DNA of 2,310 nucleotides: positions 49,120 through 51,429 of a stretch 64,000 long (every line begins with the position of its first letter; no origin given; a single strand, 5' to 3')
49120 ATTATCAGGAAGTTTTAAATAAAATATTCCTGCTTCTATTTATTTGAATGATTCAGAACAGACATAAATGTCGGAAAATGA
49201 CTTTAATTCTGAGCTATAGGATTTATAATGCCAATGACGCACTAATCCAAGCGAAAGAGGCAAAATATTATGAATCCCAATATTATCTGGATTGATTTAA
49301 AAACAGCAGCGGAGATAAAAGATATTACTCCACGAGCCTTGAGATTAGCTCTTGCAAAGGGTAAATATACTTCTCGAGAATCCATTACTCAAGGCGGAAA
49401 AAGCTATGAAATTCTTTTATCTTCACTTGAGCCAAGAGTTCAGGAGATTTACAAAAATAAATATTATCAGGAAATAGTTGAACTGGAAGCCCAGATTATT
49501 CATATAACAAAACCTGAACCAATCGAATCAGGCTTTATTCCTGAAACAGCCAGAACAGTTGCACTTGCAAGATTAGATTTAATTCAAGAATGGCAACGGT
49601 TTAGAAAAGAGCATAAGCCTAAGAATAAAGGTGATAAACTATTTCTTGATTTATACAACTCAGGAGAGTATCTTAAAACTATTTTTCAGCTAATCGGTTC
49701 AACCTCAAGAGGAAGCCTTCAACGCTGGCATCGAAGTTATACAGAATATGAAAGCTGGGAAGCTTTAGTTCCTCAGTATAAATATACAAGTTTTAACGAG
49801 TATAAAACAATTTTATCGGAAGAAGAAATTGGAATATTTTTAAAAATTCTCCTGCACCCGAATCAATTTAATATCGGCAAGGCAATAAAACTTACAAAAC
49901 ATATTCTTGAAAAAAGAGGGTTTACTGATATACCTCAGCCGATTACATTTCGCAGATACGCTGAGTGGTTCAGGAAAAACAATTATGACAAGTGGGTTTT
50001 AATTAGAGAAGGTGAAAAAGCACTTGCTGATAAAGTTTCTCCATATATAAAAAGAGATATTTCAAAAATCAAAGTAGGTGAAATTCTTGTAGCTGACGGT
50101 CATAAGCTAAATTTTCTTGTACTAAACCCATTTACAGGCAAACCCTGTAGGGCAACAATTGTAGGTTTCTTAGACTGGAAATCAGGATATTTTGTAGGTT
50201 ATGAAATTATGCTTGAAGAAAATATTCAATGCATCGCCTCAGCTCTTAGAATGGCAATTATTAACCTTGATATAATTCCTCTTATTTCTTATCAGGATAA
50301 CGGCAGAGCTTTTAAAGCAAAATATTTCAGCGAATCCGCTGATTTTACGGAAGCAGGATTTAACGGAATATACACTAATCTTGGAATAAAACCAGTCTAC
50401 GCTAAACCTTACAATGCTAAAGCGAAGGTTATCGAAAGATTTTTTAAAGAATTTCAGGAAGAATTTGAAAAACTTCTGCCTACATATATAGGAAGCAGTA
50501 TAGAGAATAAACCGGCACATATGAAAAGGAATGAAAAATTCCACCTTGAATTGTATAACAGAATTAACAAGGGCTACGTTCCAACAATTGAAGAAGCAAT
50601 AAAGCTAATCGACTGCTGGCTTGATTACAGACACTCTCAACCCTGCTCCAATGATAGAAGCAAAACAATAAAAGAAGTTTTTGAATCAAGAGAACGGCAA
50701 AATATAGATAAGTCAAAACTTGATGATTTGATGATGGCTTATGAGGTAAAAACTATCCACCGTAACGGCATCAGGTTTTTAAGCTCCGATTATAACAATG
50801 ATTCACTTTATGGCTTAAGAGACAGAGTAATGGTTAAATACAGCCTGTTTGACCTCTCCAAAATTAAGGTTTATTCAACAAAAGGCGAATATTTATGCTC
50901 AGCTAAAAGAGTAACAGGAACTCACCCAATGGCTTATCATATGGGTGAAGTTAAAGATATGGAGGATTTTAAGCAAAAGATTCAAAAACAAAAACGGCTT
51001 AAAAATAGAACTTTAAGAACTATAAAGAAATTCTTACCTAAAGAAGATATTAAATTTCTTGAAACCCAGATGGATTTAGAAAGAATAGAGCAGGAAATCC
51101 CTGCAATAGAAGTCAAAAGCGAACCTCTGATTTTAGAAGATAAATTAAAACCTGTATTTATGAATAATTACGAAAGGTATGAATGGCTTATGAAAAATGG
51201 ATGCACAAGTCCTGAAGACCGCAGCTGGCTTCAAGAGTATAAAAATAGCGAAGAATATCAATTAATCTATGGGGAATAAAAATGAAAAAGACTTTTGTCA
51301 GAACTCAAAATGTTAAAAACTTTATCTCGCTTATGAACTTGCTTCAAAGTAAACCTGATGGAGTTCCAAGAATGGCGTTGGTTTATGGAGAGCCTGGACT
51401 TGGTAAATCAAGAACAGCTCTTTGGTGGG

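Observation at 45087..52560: Two head-to-head copies of a Mu-type transposase-ATPase-third gene module, plus a third unrelated MuA/MuB pair 2 kb away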

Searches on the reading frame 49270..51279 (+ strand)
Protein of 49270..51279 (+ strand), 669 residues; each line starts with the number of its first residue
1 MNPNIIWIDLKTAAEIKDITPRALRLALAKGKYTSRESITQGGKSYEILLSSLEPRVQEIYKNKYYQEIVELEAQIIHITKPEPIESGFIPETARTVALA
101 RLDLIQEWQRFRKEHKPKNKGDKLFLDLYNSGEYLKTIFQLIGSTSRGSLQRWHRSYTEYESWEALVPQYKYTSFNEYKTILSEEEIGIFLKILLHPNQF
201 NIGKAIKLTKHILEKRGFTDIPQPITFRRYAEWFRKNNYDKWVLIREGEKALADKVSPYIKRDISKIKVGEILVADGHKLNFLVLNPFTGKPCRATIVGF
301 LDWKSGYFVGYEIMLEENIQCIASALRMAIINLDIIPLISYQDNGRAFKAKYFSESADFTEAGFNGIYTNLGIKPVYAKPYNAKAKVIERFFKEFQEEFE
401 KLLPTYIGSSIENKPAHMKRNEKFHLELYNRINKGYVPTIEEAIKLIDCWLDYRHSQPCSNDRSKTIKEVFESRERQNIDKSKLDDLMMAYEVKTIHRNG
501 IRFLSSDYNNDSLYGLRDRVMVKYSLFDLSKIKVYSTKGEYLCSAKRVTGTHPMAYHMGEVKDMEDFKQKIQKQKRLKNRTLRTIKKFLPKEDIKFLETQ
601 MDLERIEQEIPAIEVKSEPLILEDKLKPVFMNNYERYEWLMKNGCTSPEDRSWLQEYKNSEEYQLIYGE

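Call 8: search_protein_families(library=pfam, proteins=[window:49270-51279:+], max_evalue=0.01)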
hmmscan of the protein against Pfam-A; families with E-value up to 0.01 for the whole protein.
window:49270-51279:+ (669 aa): 2 families
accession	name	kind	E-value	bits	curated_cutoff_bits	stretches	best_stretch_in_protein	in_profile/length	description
PF09299.17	Mu-transpos_C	-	9.3e-13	48.4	21.7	1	485-543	1-60/61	Mu transposase, C-terminal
PF00665.32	rve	-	0.003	18.2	32.6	1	294-382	23-101/102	Integrase core domain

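Call 13: find_encoding_contigs(protein=window:49270-51279:+, flank=10000, max_places=10)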
Protein window:49270-51279:+ (669 aa): 5 contigs read that carry it; 2 places shown.
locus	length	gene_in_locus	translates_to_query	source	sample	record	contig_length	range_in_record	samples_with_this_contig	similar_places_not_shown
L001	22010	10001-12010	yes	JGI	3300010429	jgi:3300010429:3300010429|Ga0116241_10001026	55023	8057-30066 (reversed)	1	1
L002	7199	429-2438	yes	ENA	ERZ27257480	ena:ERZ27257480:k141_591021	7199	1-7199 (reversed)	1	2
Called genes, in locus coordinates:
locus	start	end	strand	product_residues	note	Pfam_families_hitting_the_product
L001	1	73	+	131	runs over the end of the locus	PF08291:Peptidase_M15_3, PF05951:Peptidase_M15_2 (weak)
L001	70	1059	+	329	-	PF12983:DUF3867 (faint), PF14088:DUF4268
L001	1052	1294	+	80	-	-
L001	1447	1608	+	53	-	PF21841:DUF6900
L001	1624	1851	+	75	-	-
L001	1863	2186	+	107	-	-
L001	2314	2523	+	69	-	-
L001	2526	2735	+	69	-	-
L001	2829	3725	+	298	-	-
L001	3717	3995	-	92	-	-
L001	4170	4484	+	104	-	-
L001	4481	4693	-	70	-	PF13560:HTH_31, PF12844:HTH_19, PF01381:HTH_3, PF13443:HTH_26 (weak)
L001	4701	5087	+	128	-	-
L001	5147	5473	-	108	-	-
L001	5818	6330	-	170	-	PF14659:Phage_int_SAM_3 (weak)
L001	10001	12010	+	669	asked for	PF09299:Mu-transpos_C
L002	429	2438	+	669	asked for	PF09299:Mu-transpos_C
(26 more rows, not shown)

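Call 57: find_related_loci(query=A4, collection=metagenome_contigs, flank=10000)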
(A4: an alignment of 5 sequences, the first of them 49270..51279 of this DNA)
Query A4 (669 aa) in metagenome_contigs; peptide patterns used: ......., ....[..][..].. (x = any residue, [..] = any of these).
599 stretches matched a pattern (row limit reached: there are more); 157 encode a relative of the query (tblastn E <= 1e-3); the best 80 are kept; 80 distinct loci.
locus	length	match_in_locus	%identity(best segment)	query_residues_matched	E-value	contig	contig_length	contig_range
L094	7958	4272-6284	76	1-669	0e+0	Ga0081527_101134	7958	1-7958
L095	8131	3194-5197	72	1-667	0e+0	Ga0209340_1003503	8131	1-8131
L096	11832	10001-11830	70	7-609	0e+0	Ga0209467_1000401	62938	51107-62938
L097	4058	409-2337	62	6-667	0e+0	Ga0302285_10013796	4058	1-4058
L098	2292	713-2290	75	1-519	0e+0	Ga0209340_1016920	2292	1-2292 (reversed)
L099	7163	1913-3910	55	6-669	0e+0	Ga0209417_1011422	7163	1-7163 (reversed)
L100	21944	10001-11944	56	7-667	0e+0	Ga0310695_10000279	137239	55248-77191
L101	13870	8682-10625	56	7-667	0e+0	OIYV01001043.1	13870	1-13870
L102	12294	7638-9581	56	7-667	0e+0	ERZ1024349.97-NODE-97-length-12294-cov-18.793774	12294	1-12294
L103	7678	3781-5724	56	7-667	0e+0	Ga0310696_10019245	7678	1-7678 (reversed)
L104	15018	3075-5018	55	7-667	0e+0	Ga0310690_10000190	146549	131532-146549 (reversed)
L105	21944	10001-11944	55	7-667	0e+0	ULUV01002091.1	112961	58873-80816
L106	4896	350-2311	55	1-667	0e+0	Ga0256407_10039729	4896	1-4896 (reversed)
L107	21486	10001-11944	55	7-667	0e+0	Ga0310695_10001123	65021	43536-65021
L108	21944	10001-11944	55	7-667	0e+0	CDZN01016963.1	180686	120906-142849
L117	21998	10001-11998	56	7-669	0e+0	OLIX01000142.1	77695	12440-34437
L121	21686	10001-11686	57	87-667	0e+0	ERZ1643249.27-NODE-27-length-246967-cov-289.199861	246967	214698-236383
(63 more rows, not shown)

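Call 113: search_protein_families(library=pfam, proteins=[L117:8922-9809:-, L117:12759-13442:+, L121:12362-12916:+, L121:12919-13320:+, L121:9974-11692:+, L121:11685-12365:+], max_evalue=0.01)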
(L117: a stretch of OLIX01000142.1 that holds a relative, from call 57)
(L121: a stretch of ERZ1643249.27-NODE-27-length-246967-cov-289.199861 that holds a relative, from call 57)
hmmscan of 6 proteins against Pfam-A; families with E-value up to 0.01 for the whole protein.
L117:8922-9809:- (295 aa): 3 families
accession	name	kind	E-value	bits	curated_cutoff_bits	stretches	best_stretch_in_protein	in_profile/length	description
PF13354.11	Beta-lactamase2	-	1.2e-39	136.3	22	1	44-264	6-213/214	Beta-lactamase enzyme family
PF00144.29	Beta-lactamase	-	4.3e-06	26.6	27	1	55-133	47-114/329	Beta-lactamase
PF00768.25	Peptidase_S11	-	0.00013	22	27.6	1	58-159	35-141/239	D-alanyl-D-alanine carboxypeptidase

L117:12759-13442:+ (227 aa): 0 families

L121:12362-12916:+ (184 aa): 2 families
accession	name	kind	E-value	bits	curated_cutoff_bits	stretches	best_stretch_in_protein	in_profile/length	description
PF14659.12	Phage_int_SAM_3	-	1.7e-12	47.8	22.6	1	71-125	1-54/58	Phage integrase, N-terminal SAM-like domain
PF13102.12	Phage_int_SAM_5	-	0.00064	20.5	22.3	1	72-163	2-95/98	Phage integrase SAM-like domain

L121:12919-13320:+ (133 aa): 4 families
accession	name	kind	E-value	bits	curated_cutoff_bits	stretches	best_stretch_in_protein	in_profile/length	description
PF08822.17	DUF1804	-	1.6e-05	25.3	29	1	8-81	9-90/164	Protein of unknown function (DUF1804)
PF06056.18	Terminase_5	-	9.4e-05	22.7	20.3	1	8-47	4-42/58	Putative ATPase subunit of terminase (gpP-like)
PF13384.12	HTH_23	-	0.0047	17.2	24.6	1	17-43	16-42/50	Homeodomain-like domain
PF13411.12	MerR_1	-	0.0086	16.6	21.6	0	26-64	8-44/69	MerR HTH family regulatory protein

L121:9974-11692:+ (572 aa): 2 families
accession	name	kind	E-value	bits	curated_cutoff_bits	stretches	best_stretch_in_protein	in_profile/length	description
PF09299.17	Mu-transpos_C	-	1e-13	51.5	21.7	1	403-461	2-61/61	Mu transposase, C-terminal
PF00665.32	rve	-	5.3e-06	27.1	32.6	1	215-303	23-101/102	Integrase core domain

L121:11685-12365:+ (226 aa): 5 families
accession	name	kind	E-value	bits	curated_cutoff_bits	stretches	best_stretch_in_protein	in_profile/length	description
PF13401.12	AAA_22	-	8e-13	49.3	27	1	30-138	6-124/130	AAA domain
PF00004.35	AAA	-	4.4e-10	40.6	21.2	1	33-161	2-130/131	ATPase family associated with various cellular activities (AAA)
PF05621.17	TniB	-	2.6e-07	30.7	22.4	1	93-157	112-182/189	Bacterial TniB protein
PF13173.12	AAA_14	-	0.0036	17.7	27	0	86-136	45-97/129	AAA domain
PF20720.3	nSTAND3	-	0.0042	17.2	27.2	0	33-55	21-43/155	Novel STAND NTPase 3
